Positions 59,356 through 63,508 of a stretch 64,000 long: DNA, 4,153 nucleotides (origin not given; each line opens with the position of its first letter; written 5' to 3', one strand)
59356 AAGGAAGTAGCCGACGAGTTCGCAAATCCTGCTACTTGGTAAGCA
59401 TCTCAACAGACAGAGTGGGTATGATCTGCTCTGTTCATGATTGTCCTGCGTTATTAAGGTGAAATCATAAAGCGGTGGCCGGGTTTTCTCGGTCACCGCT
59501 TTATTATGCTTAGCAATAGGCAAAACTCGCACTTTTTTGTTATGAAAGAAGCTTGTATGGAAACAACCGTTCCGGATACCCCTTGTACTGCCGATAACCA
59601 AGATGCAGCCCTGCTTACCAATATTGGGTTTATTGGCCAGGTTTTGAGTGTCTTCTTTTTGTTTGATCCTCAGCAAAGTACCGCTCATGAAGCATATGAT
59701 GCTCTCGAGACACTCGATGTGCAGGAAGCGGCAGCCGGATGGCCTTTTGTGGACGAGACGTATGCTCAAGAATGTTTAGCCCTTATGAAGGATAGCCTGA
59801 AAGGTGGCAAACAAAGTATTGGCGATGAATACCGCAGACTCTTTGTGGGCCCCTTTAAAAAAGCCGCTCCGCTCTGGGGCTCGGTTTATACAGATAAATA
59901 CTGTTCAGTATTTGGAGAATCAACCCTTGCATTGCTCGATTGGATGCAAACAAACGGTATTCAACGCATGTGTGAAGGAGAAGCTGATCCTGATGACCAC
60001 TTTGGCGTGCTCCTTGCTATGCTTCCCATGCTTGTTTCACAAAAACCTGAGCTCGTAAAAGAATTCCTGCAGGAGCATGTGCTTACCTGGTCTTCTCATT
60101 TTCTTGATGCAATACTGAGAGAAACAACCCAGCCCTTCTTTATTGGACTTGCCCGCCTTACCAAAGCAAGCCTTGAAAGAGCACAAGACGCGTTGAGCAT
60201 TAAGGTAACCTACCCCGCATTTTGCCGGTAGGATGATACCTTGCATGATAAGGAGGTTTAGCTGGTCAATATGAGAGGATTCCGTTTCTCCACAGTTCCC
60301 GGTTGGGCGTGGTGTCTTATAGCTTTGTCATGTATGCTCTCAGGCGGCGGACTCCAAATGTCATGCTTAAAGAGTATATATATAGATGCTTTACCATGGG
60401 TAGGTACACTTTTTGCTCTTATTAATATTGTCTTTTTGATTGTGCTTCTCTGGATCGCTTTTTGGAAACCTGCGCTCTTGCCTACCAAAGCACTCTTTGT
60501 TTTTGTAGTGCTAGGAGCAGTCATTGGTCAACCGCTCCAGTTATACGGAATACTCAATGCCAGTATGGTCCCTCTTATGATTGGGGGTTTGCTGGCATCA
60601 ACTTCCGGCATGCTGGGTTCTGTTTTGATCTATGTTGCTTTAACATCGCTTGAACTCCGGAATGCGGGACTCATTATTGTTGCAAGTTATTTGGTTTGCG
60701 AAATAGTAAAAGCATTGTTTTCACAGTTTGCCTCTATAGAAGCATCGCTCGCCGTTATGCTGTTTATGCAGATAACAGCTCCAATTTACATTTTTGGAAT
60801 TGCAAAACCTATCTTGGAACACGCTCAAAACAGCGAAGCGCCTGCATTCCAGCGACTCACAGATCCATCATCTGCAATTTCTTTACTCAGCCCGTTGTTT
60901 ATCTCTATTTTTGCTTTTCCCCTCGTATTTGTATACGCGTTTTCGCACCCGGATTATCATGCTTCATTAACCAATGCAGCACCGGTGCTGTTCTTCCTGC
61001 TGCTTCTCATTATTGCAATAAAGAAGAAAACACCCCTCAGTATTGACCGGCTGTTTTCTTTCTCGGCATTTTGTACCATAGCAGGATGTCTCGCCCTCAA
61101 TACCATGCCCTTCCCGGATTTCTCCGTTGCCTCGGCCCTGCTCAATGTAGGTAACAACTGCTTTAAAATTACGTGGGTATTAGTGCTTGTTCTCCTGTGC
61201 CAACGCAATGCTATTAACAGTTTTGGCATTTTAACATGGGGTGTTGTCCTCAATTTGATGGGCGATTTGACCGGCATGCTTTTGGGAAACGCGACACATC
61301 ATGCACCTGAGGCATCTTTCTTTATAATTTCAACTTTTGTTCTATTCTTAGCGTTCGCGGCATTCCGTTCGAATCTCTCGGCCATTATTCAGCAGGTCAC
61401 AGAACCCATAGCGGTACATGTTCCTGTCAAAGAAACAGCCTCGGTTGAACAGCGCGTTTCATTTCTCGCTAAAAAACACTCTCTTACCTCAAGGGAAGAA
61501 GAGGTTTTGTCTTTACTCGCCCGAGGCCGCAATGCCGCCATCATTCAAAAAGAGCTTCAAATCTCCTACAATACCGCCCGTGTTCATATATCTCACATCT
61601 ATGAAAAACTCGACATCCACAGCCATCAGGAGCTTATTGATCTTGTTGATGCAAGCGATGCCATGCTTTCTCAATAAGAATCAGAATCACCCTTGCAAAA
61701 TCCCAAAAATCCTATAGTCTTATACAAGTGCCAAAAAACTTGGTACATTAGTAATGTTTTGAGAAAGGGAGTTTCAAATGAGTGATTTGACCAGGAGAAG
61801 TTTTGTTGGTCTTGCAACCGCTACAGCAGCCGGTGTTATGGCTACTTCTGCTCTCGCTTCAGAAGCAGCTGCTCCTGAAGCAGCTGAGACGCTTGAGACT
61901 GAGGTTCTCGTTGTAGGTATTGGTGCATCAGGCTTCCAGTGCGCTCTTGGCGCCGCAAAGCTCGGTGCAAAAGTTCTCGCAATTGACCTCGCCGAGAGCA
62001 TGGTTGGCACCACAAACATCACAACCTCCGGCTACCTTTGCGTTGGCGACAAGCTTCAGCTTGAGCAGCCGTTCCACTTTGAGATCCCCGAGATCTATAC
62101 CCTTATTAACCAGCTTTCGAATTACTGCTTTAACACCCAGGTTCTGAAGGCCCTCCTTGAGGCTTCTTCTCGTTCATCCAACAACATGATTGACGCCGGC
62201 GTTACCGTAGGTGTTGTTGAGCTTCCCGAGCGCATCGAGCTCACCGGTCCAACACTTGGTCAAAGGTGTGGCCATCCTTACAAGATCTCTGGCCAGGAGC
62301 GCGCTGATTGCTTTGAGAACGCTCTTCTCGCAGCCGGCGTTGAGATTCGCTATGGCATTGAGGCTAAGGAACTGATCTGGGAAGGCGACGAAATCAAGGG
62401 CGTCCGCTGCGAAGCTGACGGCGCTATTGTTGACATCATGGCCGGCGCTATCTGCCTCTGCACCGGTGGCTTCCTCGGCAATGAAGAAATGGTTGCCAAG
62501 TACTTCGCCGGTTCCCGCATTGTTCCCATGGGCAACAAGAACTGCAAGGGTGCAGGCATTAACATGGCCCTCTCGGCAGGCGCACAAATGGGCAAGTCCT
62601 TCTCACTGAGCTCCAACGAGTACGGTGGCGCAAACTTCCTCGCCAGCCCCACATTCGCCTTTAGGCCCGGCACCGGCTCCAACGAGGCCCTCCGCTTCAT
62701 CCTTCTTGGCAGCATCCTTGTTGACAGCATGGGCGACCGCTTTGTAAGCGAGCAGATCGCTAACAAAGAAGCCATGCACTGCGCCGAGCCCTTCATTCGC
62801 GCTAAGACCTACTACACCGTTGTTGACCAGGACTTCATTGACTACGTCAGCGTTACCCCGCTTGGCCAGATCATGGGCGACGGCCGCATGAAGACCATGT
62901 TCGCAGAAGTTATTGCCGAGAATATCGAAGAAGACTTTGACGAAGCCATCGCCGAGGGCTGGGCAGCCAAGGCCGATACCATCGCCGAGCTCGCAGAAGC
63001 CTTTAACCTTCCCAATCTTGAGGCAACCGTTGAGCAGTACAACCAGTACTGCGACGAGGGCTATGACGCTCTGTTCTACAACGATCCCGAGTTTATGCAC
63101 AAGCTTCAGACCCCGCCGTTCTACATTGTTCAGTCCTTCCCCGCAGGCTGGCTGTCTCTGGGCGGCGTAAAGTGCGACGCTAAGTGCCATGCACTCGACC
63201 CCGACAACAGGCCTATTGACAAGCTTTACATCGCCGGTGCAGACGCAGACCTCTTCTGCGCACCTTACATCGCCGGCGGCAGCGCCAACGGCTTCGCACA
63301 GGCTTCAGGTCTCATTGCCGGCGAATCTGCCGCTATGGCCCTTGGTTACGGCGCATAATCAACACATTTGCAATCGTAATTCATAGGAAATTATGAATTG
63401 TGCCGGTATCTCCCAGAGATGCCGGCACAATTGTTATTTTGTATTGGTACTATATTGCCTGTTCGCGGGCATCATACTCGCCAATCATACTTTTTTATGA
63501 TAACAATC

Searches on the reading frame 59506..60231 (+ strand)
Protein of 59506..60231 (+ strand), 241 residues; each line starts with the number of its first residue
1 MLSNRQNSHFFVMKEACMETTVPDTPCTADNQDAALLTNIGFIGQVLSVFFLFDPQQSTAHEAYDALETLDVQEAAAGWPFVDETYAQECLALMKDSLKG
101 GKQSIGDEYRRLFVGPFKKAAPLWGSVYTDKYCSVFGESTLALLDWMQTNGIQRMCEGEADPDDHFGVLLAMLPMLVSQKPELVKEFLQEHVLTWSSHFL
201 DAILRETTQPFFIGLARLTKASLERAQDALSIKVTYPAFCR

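Call 3: search_protein_families(library=pfam, proteins=[window:59506-60231:+], max_evalue=0.01)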
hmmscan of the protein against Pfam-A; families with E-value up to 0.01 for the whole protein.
window:59506-60231:+ (241 aa): 1 family
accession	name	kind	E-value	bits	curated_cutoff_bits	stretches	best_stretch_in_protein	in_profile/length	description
PF02613.20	Nitrate_red_del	-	5.9e-19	68.9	22.2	1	96-200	17-135/136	Nitrate reductase delta subunit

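Call 4: search_protein_families(library=ncbifam, proteins=[window:59506-60231:+], max_evalue=0.01)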
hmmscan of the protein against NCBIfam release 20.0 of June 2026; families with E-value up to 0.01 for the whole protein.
window:59506-60231:+ (241 aa): 2 families
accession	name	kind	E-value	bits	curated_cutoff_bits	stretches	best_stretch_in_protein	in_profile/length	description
NF008632.0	PRK11621.1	equivalog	4.8e-46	157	162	1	35-239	5-201/203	Tat proofreading chaperone DmsD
NF003442.0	PRK04976.1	equivalog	4.5e-09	36.6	132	1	109-226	81-204/211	molecular chaperone TorD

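Call 43: find_homologous_proteins(query=window:59506-60231:+, max_evalue=1e-10)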
Query window:59506-60231:+ (241 aa): 552 proteins with E <= 1e-10 among 1002 candidates; the best 120 are listed.
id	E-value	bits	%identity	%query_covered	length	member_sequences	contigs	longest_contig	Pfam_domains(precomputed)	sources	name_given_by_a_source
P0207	3.1e-76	274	56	93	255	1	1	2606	PF02613.21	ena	-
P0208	1.5e-61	226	53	87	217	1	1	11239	PF02613.21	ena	-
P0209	1.0e-60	224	54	83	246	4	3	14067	PF02613.21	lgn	-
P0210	3.4e-60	222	51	90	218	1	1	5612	PF02613.21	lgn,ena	-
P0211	6.1e-60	221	54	83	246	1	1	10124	PF02613.21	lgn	-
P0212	9.2e-60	220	46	98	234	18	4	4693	PF02613.21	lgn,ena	-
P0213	1.2e-59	220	49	88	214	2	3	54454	PF02613.21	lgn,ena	-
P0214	1.6e-59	220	53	83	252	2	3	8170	PF02613.21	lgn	-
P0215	1.8e-59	219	49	88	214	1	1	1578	PF02613.21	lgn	-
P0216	2.7e-59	219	50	88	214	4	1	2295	PF02613.21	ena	-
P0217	3.3e-59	219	50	86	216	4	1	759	PF02613.21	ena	-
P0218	3.6e-59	218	50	88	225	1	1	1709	PF02613.21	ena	-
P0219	4.6e-59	218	51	87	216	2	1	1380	PF02613.21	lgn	-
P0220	7.7e-59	217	52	89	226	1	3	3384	PF02613.21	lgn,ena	-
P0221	8.6e-59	217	50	87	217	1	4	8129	PF02613.21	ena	-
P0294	1.0e-55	207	49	87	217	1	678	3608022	PF02613.21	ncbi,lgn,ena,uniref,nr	ncbi:MAG: Tat proofreading chaperone DmsD [Gordonibacter pamelaeae]|uniref:Uncharacterized component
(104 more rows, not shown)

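Call 44: find_encoding_contigs(protein=P0294, flank=7000, max_places=2)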
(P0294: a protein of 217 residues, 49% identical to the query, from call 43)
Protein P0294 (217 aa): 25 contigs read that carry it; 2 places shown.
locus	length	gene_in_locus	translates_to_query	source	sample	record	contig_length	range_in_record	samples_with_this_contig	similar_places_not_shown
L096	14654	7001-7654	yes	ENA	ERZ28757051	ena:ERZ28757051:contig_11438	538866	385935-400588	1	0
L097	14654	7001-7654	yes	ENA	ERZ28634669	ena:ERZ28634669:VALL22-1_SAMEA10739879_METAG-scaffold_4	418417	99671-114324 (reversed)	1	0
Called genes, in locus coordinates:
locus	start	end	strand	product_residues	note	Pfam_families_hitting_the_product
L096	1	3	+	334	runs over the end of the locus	PF04976:DmsC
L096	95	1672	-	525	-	-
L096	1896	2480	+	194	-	PF12797:Fer4_2 (faint), PF13237:Fer4_10 (faint), PF13247:Fer4_11, PF12838:Fer4_7 (weak), PF13187:Fer4_9 (weak), PF12837:Fer4_6 (weak), PF00037:Fer4 (weak)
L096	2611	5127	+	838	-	PF04879:Molybdop_Fe4S4, PF00384:Molybdopterin, PF01568:Molydop_binding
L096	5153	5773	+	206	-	PF13247:Fer4_11, PF13237:Fer4_10 (weak), PF12838:Fer4_7, PF13187:Fer4_9 (weak), PF25160:LdpA_Fe-S-bd (weak), PF12797:Fer4_2 (weak), PF00037:Fer4, PF12837:Fer4_6, +1 more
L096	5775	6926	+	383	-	PF04976:DmsC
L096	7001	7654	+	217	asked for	PF02613:Nitrate_red_del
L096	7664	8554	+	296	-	PF04976:DmsC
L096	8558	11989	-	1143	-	PF13426:PAS_9 (faint), PF00990:GGDEF, PF00563:EAL, PF08447:PAS_3, PF00990:GGDEF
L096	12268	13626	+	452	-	PF03313:SDH_alpha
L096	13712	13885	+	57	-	-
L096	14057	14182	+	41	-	-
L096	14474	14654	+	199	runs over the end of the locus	-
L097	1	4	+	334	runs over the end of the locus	PF04976:DmsC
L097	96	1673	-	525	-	-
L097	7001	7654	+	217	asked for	PF02613:Nitrate_red_del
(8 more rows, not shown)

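Call 45: find_encoding_contigs(protein=P0208, flank=7000, max_places=2)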
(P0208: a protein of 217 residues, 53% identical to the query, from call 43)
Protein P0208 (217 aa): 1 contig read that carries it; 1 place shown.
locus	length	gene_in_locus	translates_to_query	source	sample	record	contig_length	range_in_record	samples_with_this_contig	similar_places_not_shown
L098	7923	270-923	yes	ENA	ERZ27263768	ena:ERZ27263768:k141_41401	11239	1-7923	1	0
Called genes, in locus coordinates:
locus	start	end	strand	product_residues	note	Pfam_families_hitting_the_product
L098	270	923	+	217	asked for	PF02613:Nitrate_red_del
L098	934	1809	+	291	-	PF04976:DmsC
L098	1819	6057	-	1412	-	PF08448:PAS_4 (faint), PF13426:PAS_9 (faint), PF00990:GGDEF, PF00563:EAL, PF08447:PAS_3, PF00990:GGDEF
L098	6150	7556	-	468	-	PF00196:GerE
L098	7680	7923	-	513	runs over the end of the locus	PF00890:FAD_binding_2, PF01266:DAO, PF01494:FAD_binding_3, PF03486:HI0933_like (weak), PF07992:Pyr_redox_2 (weak), PF12831:FAD_oxidored, PF13450:NAD_binding_8 (faint)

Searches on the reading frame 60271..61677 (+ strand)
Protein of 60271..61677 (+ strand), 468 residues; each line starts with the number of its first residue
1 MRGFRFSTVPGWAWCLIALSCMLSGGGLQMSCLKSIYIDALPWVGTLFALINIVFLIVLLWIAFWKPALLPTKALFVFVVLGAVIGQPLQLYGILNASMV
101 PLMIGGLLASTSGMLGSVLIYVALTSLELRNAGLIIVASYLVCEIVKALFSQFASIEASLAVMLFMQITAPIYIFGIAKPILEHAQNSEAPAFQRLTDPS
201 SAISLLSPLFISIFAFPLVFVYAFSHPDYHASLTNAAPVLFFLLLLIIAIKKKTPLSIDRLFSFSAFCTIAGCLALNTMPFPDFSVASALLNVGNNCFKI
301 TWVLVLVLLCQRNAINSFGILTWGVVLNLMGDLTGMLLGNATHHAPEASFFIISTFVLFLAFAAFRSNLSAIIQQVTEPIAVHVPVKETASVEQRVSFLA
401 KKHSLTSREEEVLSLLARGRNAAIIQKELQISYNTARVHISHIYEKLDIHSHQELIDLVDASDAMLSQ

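Call 3: search_protein_families(library=pfam, proteins=[window:60271-61677:+], max_evalue=0.01)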
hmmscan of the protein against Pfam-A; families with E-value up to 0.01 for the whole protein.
window:60271-61677:+ (468 aa): 2 families
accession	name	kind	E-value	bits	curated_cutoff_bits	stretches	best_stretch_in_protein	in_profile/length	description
PF00196.25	GerE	-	4.4e-13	49.1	23.5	1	403-458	1-56/57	Bacterial regulatory proteins, luxR family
PF09862.15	DUF2089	-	0.0033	17.5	33.4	1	425-448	22-45/47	Domain of unknown function (DUF2089)-HTH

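Call 4: search_protein_families(library=ncbifam, proteins=[window:60271-61677:+], max_evalue=0.01)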
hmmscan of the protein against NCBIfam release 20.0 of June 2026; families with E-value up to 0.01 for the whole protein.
window:60271-61677:+ (468 aa): 15 families
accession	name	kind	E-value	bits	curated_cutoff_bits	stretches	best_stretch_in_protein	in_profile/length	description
NF047785.1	respo_reg_MadR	equivalog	7.9e-09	35.2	300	1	399-454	142-198/209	MadR family response regulator transcription factor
NF052445.1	RespRegMctR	equivalog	2.8e-08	33.4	300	1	401-457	141-197/205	two-component system response regulator MctR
NF007935.0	PRK10651.1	equivalog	2.9e-08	33.1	250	1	399-454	150-205/216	two-component system response regulator NarL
NF041232.1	BagY_FevT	exception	6.2e-08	31.9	700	1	382-456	274-348/367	LuxR family transcriptional regulator BagY/FevT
NF011896.0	PRK15369.1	equivalog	8e-08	32.1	242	1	369-458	113-203/211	two component system response regulator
NF003420.0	PRK04841.1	equivalog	2.3e-07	29.2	537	1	396-457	830-891/903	HTH-type transcriptional regulator MalT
TIGR03020.2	EpsA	equivalog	2.5e-06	27.3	170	1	389-451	179-237/247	XrtB/PEP-CTERM-associated transcriptional regulator EpsA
NF007403.0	PRK09935.1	equivalog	2.9e-05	23.8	271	1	401-461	146-206/210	fimbria biosynthesis transcriptional regulator FimZ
NF006900.1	PRK09390.1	equivalog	2.9e-05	23.7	255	1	384-459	122-197/203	response regulator FixJ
TIGR03541.1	reg_near_HchA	equivalog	4.3e-05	23.1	215.6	1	397-456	164-223/232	PA1136 family autoinducer-binding transcriptional regulator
NF040749.1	tetrathio_RR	equivalog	8.8e-05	22.3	290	1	386-459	115-188/191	tetrathionate respiration response regulator TtrR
NF007505.1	PRK10100.1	equivalog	0.00011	21.9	250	1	400-450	140-190/204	biofilm master transcriptional regulator CsgD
NF052366.1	photon_PedR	equivalog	0.00015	21.8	120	1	404-456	2-54/74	photosynthetic electron transport-dependent transcriptional regulator PedR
NF007685.0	PRK10360.1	equivalog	0.00028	20.8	258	1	400-456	133-189/196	response regulator transcription factor UhpA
NF007708.0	PRK10403.1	equivalog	0.0003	20.3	343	1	404-452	153-201/215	nitrate/nitrite response regulator protein NarP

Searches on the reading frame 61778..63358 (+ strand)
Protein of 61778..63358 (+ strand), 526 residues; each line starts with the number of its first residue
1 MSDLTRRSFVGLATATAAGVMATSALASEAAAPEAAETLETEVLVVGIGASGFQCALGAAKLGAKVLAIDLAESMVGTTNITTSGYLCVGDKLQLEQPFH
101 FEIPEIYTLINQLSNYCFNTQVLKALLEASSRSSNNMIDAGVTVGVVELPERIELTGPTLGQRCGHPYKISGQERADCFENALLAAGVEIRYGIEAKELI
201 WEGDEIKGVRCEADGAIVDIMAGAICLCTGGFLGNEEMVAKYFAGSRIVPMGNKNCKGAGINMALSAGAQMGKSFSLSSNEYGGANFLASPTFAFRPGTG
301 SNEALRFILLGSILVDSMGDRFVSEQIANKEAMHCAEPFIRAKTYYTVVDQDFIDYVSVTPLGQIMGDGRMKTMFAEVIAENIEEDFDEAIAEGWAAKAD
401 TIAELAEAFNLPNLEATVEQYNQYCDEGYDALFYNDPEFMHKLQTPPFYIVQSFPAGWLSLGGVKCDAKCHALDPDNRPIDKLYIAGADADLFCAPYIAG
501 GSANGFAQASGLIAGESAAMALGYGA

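Call 3: search_protein_families(library=pfam, proteins=[window:61778-63358:+], max_evalue=0.01)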
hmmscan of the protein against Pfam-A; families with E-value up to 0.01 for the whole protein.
window:61778-63358:+ (526 aa): 6 families
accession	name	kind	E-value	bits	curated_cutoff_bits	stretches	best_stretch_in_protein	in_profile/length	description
PF00890.30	FAD_binding_2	-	9e-29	101.3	20.4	1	43-490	2-399/414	FAD binding domain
PF07992.20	Pyr_redox_2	-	3.9e-06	26.9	26.1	1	42-108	2-58/291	Pyridine nucleotide-disulphide oxidoreductase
PF03486.20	HI0933_like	-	3.9e-05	23.6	50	1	42-95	2-55/244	HI0933-like protein Rossmann domain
PF01266.30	DAO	-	8.1e-05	22.7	27.9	0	179-234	155-207/353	FAD dependent oxidoreductase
PF12831.13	FAD_oxidored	-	0.00011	22.1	27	1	42-230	1-145/416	FAD dependent oxidoreductase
PF01262.27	AlaDh_PNT_C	-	0.0028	17.5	23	1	17-74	5-62/214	Alanine dehydrogenase/PNT, C-terminal domain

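Call 4: search_protein_families(library=ncbifam, proteins=[window:61778-63358:+], max_evalue=0.01)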
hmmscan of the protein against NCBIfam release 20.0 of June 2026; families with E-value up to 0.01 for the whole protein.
window:61778-63358:+ (526 aa): 32 families (the best 25 are shown)
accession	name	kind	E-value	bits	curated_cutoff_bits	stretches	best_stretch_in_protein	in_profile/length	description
NF053717.1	VnlPnlRedVprA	equivalog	2e-57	195.1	600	1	41-519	7-479/481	vinyl phenol reductase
NF005510.0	PRK07121.1-3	subfamily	5.1e-36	124.5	481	3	392-519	352-487/492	FAD-binding protein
TIGR01813.1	flavo_cyto_c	subfamily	2.7e-32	112.1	285.45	1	42-487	1-415/444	flavocytochrome c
NF006130.0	PRK08274.1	equivalog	1.6e-29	103.1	369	2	40-325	5-279/467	FAD-dependent tricarballylate dehydrogenase TcuA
NF005509.0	PRK07121.1-2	subfamily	5.4e-29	101.2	630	3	375-519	374-522/527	FAD-binding protein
NF009477.0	PRK12843.1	equivalog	6.2e-29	100.9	758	2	182-517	230-567/578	FAD-dependent oxidoreductase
NF004789.0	PRK06134.1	subfamily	1.6e-28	99.7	747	2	183-522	227-571/581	FAD-dependent oxidoreductase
NF009478.0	PRK12844.1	equivalog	5.3e-28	97.6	789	1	180-520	217-550/559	3-ketosteroid-delta-1-dehydrogenase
NF005882.1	PRK07843.1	equivalog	2e-26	92.5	788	1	172-515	201-544/547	3-oxosteroid 1-dehydrogenase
NF005511.0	PRK07121.1-4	equivalog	3e-26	92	466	2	220-520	265-541/553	FAD-binding protein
NF009476.0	PRK12839.1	equivalog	7.6e-24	83.8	940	2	184-522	225-568/572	FAD-dependent oxidoreductase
NF005508.0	PRK07121.1-1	equivalog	1.9e-22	79.5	537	3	185-354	188-349/497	FAD-binding protein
NF005512.0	PRK07121.1-5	subfamily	5.2e-21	74.7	812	3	395-519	363-487/489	FAD-binding protein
NF005064.0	PRK06481.1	equivalog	7.7e-19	67.8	542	2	391-488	370-469/506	flavocytochrome c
NF009473.0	PRK12835.1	subfamily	1.7e-18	66.4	837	2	182-520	222-568/585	FAD-binding protein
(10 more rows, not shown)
